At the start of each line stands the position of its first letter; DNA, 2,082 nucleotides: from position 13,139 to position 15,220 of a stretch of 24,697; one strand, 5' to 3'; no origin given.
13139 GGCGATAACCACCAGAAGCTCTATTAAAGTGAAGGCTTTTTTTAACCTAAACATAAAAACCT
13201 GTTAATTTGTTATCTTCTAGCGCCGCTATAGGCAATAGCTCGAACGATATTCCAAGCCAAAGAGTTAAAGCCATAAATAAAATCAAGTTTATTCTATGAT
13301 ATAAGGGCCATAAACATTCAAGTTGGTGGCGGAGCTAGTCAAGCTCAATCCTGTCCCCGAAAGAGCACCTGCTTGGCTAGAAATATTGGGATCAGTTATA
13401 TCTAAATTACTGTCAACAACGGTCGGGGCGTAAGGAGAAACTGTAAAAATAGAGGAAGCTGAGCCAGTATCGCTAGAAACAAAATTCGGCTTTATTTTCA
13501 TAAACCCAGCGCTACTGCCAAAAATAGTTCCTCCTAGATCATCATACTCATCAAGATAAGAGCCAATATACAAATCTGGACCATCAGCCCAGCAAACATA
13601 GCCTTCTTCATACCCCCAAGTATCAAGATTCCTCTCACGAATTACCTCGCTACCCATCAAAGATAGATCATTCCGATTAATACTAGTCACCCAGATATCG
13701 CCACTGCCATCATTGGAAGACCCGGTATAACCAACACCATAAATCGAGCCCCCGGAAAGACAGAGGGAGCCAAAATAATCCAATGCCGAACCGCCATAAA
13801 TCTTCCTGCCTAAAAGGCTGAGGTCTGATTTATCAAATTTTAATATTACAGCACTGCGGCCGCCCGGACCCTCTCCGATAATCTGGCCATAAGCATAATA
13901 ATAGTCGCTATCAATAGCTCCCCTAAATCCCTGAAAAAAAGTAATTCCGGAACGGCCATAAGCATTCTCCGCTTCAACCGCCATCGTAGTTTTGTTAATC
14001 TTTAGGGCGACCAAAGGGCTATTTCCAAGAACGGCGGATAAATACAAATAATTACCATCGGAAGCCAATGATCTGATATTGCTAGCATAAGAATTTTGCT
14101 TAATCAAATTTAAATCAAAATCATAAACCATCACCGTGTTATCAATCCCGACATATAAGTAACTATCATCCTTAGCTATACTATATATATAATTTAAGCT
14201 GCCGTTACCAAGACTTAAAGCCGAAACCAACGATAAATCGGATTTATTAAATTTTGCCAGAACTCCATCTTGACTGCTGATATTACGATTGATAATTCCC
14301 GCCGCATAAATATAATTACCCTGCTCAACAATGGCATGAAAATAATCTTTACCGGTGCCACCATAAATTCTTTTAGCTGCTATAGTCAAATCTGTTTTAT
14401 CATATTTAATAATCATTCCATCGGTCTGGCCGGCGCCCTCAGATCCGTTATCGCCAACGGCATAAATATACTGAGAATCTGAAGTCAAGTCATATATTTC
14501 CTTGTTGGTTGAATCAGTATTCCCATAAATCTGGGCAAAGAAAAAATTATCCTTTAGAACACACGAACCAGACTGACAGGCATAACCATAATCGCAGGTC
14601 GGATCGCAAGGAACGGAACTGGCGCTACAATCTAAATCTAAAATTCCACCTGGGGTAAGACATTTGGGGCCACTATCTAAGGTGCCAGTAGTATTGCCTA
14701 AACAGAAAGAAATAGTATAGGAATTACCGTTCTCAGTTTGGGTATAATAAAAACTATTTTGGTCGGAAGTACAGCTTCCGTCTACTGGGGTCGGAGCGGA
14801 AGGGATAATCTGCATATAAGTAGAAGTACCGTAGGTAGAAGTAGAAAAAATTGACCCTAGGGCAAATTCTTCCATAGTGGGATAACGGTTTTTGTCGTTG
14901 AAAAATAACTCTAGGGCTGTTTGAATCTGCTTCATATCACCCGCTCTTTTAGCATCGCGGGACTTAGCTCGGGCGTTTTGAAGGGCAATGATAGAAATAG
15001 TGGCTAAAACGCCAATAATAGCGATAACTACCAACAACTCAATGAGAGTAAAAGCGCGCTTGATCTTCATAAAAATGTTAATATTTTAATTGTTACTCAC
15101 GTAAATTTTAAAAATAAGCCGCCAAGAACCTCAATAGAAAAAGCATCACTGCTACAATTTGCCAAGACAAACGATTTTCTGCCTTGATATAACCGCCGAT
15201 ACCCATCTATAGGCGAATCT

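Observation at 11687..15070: Two adjacent pilin-like genes share a diverged-duplicate N-terminal type IV pilin module but carry different beta-propeller C-terminal domains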

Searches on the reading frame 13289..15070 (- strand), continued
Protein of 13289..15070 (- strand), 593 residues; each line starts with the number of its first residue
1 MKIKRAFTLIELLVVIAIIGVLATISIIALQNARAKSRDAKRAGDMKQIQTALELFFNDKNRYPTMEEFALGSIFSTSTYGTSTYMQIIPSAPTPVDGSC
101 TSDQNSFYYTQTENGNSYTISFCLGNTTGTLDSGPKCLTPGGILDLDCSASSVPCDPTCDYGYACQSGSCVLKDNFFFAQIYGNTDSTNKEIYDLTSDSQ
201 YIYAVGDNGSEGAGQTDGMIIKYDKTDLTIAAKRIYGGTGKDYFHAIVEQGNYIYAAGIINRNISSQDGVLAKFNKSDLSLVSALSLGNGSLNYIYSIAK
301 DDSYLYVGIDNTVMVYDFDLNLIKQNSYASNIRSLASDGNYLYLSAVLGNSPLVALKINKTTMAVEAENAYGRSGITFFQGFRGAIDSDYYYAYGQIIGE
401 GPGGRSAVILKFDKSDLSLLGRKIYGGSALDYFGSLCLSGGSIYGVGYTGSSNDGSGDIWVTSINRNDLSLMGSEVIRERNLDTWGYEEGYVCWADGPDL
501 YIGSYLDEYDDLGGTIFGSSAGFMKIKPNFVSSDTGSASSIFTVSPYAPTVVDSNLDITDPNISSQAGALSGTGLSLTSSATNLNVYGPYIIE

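Call 65: search_protein_families(library=pfam, alignment_id=A7, max_evalue=0.00001)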
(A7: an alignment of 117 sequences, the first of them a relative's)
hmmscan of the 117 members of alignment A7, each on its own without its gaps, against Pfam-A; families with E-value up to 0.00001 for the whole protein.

A. member 1, P0121 (593 aa): 1 family
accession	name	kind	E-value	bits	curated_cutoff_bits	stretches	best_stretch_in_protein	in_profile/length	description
PF07963.17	N_methyl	-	4.8e-07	29.5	21.2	1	1-26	1-26/27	Prokaryotic N-terminal methylation motif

B. families by the number of members that match (of 117 scanned): 9 families
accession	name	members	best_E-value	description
PF07963.17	N_methyl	113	1.6e-10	Prokaryotic N-terminal methylation motif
PF09603.15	Fib_succ_major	93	2.7e-35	Fibrobacter succinogenes major domain (Fib_succ_major)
PF18998.6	Flg_new_2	7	2.1e-13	Divergent InlB B-repeat domain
PF17164.10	DUF5122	3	2.2e-28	Domain of unknown function (DUF5122) beta-propeller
PF13385.13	Laminin_G_3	3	1.5e-26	Concanavalin A-like lectin/glucanases superfamily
PF05345.18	He_PIG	2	6.6e-08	Putative Ig domain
PF07953.20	Toxin_R_bind_N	1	4.7e-09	Clostridium neurotoxin, N-terminal receptor binding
PF19565.4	DUF6087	1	2.7e-07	Family of unknown function (DUF6087)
PF13360.13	PQQ_2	1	1e-06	Outer membrane protein assembly factor BamB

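Call 66: find_encoding_contigs(protein=P0129, flank=5000, max_places=2)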
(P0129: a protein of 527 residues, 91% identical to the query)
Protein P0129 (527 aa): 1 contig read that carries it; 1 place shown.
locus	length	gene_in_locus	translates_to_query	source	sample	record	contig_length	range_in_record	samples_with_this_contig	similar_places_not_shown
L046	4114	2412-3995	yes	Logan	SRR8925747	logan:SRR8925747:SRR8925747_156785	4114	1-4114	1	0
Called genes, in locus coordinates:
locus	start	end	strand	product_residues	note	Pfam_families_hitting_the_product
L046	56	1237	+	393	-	PF07963:N_methyl, PF09603:Fib_succ_major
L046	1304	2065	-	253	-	PF01145:Band_7, PF13421:Band_7_1 (weak)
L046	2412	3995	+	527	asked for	PF07963:N_methyl, PF17164:DUF5122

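Call 67: find_encoding_contigs(protein=P0127, flank=8000, max_places=2)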
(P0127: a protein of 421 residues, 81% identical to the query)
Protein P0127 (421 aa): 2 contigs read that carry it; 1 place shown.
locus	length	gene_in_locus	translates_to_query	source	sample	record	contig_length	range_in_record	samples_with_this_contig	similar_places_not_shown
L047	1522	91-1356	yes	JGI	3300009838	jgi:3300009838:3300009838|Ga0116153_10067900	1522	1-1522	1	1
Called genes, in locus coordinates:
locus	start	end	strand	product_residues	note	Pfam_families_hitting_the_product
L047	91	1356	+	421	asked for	PF07963:N_methyl, PF09603:Fib_succ_major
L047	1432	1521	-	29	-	?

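Call 90: search_protein_families(library=phrogs, proteins=[window:13292-15070:-], max_evalue=0.001)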
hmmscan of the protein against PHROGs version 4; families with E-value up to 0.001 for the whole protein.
window:13292-15070:- (593 aa): 6 families
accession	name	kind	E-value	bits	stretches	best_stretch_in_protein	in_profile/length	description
phrog_27437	-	unknown function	1.5e-09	39.2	1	1-73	4-76/140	-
phrog_13280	-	unknown function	2.7e-07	31.4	1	5-37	4-36/67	-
phrog_3433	-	moron, auxiliary metabolic gene and host takeover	1.9e-05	25.8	1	3-40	18-55/127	pilin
phrog_10597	-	unknown function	0.00027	21.8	1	1-26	1-26/59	-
phrog_11263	-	unknown function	0.00029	21.6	1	5-31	2-28/72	-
phrog_11596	-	unknown function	0.00041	21.2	0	4-46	5-47/187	-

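Call 92: find_encoding_contigs(protein=P0124, flank=6000, max_places=1)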
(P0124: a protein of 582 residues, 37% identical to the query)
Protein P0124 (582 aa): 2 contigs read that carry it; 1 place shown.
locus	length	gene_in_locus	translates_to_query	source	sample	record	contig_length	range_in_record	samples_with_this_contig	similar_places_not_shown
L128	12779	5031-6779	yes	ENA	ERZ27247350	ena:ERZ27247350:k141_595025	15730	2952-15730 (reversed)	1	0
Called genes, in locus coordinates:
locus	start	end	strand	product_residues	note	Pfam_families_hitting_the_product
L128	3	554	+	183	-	?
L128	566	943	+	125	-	PF00072:Response_reg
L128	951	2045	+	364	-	PF13439:Glyco_transf_4, PF13579:Glyco_trans_4_4, PF20706:GT4-conflict, PF00534:Glycos_transf_1, PF13692:Glyco_trans_1_4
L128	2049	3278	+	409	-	PF13439:Glyco_transf_4, PF13579:Glyco_trans_4_4, PF00534:Glycos_transf_1, PF13692:Glyco_trans_1_4, PF13524:Glyco_trans_1_2 (weak)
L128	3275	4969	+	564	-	PF14885:GHL15, PF13517:FG-GAP_3 (faint)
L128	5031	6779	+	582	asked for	PF07963:N_methyl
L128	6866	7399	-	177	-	-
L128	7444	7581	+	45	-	-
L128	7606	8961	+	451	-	-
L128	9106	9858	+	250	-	-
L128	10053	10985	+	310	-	-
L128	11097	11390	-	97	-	PF01016:Ribosomal_L27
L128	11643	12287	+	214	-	-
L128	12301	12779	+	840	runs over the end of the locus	PF26449:DUF8128, PF02534:T4SS-DNA_transf (weak), PF10412:TrwB_AAD_bind (faint), PF12696:TraG-D_C (weak)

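Call 93: find_encoding_contigs(protein=P0192, flank=6000, max_places=1)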
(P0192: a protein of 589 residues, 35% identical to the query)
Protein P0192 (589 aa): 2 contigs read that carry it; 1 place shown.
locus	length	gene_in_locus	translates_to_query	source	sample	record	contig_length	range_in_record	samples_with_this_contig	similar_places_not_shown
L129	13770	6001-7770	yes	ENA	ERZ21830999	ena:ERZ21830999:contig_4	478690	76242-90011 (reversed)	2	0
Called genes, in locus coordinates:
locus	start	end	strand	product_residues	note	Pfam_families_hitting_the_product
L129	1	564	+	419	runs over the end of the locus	-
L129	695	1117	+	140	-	-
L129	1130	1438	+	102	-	-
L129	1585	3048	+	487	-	PF07963:N_methyl (weak)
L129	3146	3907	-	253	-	-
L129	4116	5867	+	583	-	PF07963:N_methyl (weak), PF08309:LVIVD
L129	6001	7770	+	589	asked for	PF07963:N_methyl (weak)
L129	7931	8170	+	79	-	-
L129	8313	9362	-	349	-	PF00478:IMPDH, PF03060:NMO (faint)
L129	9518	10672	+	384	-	PF08239:SH3_3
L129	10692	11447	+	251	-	PF00892:EamA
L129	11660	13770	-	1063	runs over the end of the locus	PF07963:N_methyl (weak), PF09603:Fib_succ_major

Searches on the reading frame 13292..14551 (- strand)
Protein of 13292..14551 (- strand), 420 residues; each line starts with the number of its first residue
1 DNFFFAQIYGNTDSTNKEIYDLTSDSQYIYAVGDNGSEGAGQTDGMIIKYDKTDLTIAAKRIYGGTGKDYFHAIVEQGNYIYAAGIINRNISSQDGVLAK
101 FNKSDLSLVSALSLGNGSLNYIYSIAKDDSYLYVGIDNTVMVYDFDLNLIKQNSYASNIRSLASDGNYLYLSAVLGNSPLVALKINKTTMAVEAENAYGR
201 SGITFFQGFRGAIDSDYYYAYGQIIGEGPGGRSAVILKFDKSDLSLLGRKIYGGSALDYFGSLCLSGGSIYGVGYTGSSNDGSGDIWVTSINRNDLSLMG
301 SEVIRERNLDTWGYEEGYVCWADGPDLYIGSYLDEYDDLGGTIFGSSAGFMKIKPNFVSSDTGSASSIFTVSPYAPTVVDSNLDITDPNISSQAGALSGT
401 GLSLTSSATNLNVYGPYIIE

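Call 24: find_homologous_proteins(query=A4, max_evalue=0.001)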
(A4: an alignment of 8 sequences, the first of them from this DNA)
Query A4 (8 sequences) (420 aa, profile of the alignment): 26 proteins with E <= 0.001 among 8000 candidates.
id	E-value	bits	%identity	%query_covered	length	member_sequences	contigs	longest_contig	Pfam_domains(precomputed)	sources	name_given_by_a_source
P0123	8.6e-149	514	30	95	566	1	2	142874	PF07963.18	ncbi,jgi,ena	-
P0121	3.9e-148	512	100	100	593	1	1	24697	PF07963.18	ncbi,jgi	-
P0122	7.6e-146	504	62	100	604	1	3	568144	PF07963.18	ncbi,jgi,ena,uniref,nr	ncbi:hypothetical protein CVU82_01720 [Candidatus Falkowbacteria bacterium HGW-Falkowbacteria-1]|uni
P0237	3.5e-140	485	28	97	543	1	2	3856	PF00801.27,PF18911.7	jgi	-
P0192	3.0e-133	463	29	46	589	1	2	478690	PF07963.18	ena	-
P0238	2.2e-122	427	30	97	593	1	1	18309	-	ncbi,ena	-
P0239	1.9e-107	378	27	97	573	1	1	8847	-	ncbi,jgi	-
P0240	1.9e-47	180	28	66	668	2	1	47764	-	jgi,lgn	jgi:hypothetical protein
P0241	9.6e-42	161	28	68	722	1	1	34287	PF25171.2,PF12915.14,PF23409.2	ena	-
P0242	2.4e-40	157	28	63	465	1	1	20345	-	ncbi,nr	ncbi:MAG: hypothetical protein MJB14_16870 [Spirochaetes bacterium]|nr:hypothetical protein [Spiroch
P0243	3.2e-40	156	24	72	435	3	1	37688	-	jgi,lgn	jgi:hypothetical protein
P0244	2.5e-29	120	33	57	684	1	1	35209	PF01731.27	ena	-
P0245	1.8e-23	101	27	43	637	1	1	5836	PF18998.7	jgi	jgi:uncharacterized repeat protein (TIGR02543 family)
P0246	2.4e-23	101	24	41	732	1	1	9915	PF12768.14,PF17164.11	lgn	-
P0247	3.5e-19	87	23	58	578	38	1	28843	-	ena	-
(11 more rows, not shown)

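Call 63: find_encoding_contigs(protein=P0238, flank=6000, max_places=1)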
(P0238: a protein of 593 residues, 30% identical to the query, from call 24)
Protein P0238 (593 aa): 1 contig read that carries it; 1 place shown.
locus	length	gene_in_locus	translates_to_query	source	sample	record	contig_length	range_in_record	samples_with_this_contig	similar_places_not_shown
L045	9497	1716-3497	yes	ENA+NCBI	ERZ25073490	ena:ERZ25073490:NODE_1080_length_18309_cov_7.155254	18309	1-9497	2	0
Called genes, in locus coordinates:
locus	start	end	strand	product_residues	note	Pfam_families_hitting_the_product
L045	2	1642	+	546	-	?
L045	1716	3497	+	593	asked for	-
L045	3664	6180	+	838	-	PF10102:DUF2341, PF00092:VWA (weak)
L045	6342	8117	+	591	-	PF04471:Mrr_cat, PF01569:PAP2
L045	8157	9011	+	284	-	PF05681:Fumerase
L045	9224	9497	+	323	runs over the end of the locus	PF00288:GHMP_kinases_N, PF08544:GHMP_kinases_C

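Call 71: search_protein_families(library=pfam, proteins=[P0237, P0238, P0239, P0240, P0241, P0242, P0243, P0244], max_evalue=0.01)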
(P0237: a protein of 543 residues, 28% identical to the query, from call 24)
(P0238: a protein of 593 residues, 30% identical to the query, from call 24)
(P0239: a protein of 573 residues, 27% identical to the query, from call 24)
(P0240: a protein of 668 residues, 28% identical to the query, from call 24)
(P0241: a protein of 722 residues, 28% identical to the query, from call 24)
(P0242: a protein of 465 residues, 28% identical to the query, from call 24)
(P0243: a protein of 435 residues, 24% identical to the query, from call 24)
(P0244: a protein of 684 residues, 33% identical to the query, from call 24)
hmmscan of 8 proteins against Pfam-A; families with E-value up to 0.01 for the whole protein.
P0237 (543 aa): 5 families
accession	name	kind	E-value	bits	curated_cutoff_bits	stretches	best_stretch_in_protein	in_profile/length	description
PF18911.6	PKD_4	-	9.4e-22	77.3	27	1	432-512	2-85/85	PKD domain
PF00801.26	PKD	-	6.7e-16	58.5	23.5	1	441-503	7-73/80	PKD domain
PF17164.10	DUF5122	-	0.00051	20.7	27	0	24-50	3-28/36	Domain of unknown function (DUF5122) beta-propeller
PF18981.6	InlK_D3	-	0.002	18.6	25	0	484-505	47-69/75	Internalin K domain (D3/D4)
PF04355.18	BamE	-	0.0022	18.2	23.2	0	225-262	29-66/71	Outer membrane protein assembly factor BamE domain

P0238 (593 aa): 1 family
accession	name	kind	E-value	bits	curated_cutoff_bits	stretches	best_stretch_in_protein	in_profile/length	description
PF17164.10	DUF5122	-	0.004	17.8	27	0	297-320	6-28/36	Domain of unknown function (DUF5122) beta-propeller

P0239 (573 aa): 1 family
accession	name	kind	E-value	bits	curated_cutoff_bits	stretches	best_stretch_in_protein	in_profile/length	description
PF07963.17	N_methyl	-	6.2e-05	22.8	21.2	1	1-26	1-26/27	Prokaryotic N-terminal methylation motif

P0240 (668 aa): 0 families

P0241 (722 aa): 7 families
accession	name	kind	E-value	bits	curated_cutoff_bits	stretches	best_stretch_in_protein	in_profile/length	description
PF13964.12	Kelch_6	-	1.2e-14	54.1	25.3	0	601-623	6-34/50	Kelch motif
PF12915.13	DUF3833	-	1.2e-08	35.2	25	0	520-545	62-87/163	Protein of unknown function (DUF3833)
PF25171.1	Beta-prop_WDR36-Utp21_1st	-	3.7e-06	27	80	0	577-669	10-99/266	WDR36/Utp21 first beta-propeller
PF03178.21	CPSF_A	-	1.5e-05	25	27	0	594-659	88-152/319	CPSF A subunit region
PF23409.1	Beta-prop_EML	-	2.5e-05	24.4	88.2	0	486-612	129-258/267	Echinoderm microtubule-associated protein first beta-propeller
PF17005.11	WD40_like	-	2.5e-05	24.3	40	0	558-692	3-135/301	WD40-like domain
PF24807.1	WD40_CDC20-Fz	-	0.0046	16.7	200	0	604-696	18-111/292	CDC20/Fizzy WD40 domain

P0242 (465 aa): 1 family
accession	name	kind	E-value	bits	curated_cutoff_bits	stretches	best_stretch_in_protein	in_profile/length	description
PF24681.1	Kelch_KLHDC2_KLHL20_DRC7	-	0.0092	15.7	50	0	84-200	15-126/221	KLHDC2/KLHL20/DRC7 Kelch-repeats domain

P0243 (435 aa): 0 families

P0244 (684 aa): 3 families
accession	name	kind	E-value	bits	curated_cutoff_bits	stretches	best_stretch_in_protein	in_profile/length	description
PF13964.12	Kelch_6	-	6.3e-14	51.8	25.3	0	378-400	6-34/50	Kelch motif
PF01731.26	Arylesterase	-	3.5e-07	30.8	21.3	0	404-443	46-84/86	Arylesterase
PF21751.2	DACNV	-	0.00057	20.5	27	0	479-514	62-97/98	Probable sensor domain DACNV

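Call 84: search_protein_representatives(protein=window:13292-14551:-)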
Query: 420 residues. Proteins with E-value up to 0.001 (for the whole library): 441; up to 1e-10: 147; up to 1e-30: 39. The best 150 are listed.
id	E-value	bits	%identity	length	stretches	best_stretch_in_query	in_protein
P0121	5.7e-270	911.6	100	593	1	1-420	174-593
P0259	2.4e-115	402.4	41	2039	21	23-143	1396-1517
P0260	4.8e-94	332.2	34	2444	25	29-266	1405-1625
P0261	5.1e-71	256.4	52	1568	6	25-85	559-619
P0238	1.7e-67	244.7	45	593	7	16-103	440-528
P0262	3.0e-65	237.4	37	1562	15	29-130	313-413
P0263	7.0e-63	229.6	44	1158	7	26-109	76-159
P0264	3.9e-61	223.8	38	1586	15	18-106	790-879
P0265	2.0e-59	218.2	39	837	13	23-82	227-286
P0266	7.3e-59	216.3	43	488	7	8-85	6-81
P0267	2.7e-58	214.5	39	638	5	3-134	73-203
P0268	5.6e-58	213.4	36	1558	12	17-289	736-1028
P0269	2.3e-57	211.4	37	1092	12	25-122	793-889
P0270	3.7e-56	207.4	35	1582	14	6-82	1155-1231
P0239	2.6e-55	204.6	42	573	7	24-85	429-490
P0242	2.6e-26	109.1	35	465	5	33-132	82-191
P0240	4.0e-12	62.4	38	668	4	19-111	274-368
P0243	7.5e-11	58.2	34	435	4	12-113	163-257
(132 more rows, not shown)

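Call 87: search_solved_structures(query=window:13292-14551:-, max_evalue=0.01)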
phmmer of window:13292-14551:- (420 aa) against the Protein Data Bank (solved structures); distinct sequences matched with E-value up to 0.01: 2.
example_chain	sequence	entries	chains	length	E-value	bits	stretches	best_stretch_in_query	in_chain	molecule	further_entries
3va6_A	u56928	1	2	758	0.003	19.9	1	117-177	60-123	Two-component system sensor histidine kinase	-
3ott_A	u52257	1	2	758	0.0031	19.9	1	117-177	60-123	Two-component system sensor histidine kinase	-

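Call 90: search_protein_families(library=phrogs, proteins=[P0241, P0244, P0238], max_evalue=0.001)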
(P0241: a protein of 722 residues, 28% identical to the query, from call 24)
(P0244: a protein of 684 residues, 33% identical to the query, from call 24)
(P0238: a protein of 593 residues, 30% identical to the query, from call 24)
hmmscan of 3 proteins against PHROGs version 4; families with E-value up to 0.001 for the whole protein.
P0241 (722 aa): 9 families
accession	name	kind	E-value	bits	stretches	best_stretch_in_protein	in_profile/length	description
phrog_1220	-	head and packaging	1.1e-57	197.7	1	1-169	6-172/574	head protein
phrog_9534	-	head and packaging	4.1e-30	106.5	1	6-147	5-145/303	head protein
phrog_27282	-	unknown function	3.8e-23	83.2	1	3-148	3-151/445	-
phrog_35103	-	unknown function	3.6e-22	79.2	1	8-162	7-163/916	-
phrog_18805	-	unknown function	1.9e-19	70.9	1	1-181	1-183/457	-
phrog_5339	-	head and packaging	2.1e-16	60.4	1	1-148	4-154/633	virion structural protein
phrog_17342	-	unknown function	1.1e-06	29.2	1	14-148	18-155/326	-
phrog_1111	-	DNA, RNA and nucleotide metabolism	2.7e-05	25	0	514-538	35-57/139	endonuclease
phrog_13571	-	head and packaging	0.00064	20.1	0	42-149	36-148/356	virion structural protein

P0244 (684 aa): 10 families
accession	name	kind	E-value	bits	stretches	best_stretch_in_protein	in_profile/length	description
phrog_1220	-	head and packaging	1.1e-76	260.3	1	1-614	6-524/574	head protein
phrog_35103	-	unknown function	3.7e-32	112.3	1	8-259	7-255/916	-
phrog_9534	-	head and packaging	2.1e-27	97.6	1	6-149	5-145/303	head protein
phrog_27282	-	unknown function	2.8e-27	96.8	1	3-200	3-201/445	-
phrog_18805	-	unknown function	3.3e-23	83.3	1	1-215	1-214/457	-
phrog_5339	-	head and packaging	1e-14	54.8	1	1-150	4-154/633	virion structural protein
phrog_13571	-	head and packaging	1.5e-06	28.7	1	42-151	36-148/356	virion structural protein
phrog_22004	-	unknown function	5.7e-05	24.2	0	384-438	23-77/103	-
phrog_4109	-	unknown function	0.00078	20.2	0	461-492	125-156/193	-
phrog_35674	-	unknown function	0.00083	20.4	0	492-524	38-70/74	-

P0238 (593 aa): 1 family
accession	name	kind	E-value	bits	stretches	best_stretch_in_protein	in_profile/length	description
phrog_4384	-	unknown function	0.00028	21.6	0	396-410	7-21/51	-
